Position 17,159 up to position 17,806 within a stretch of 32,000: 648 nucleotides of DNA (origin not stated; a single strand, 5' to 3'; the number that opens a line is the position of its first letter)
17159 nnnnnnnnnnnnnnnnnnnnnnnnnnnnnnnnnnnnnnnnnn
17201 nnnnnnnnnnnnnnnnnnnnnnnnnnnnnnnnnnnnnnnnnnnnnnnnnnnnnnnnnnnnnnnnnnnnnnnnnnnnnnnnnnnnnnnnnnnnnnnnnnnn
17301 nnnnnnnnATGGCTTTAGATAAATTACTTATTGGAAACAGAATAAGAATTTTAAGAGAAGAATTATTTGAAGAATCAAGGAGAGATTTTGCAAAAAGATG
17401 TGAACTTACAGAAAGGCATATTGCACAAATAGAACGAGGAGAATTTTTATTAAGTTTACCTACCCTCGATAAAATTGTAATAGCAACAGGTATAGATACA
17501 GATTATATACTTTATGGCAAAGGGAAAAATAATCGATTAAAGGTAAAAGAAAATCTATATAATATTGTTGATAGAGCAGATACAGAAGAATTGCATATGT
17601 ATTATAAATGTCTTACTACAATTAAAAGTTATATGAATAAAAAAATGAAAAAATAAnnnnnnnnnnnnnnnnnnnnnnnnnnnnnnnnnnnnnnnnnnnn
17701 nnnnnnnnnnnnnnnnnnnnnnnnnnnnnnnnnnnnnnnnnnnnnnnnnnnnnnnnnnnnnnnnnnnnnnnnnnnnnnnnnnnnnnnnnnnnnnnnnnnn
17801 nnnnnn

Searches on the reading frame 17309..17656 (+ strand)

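Call 70: search_protein_families(library=ncbifam, proteins=[window:17309-17656:+], max_evalue=0.01)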
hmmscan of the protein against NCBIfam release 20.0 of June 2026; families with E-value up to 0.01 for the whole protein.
window:17309-17656:+ (115 aa): 4 families
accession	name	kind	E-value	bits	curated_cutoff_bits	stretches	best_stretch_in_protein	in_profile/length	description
NF006015.0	PRK08154.1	subfamily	6.8e-07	28.7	204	1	8-103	31-123/314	anaerobic benzoate catabolism transcriptional regulator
NF052239.1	antitox_spr1629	equivalog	0.00055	19.1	335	1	8-111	3-107/377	spr1629 family repressor/antitoxin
NF038139.1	Reg_Aceta_RamB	equivalog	0.00062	18.5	700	1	8-77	3-69/465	acetate metabolism transcriptional regulator RamB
NF041951.1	phage_RstR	subfamily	0.002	18.3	80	1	11-104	6-98/108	RstR family transcriptional repressor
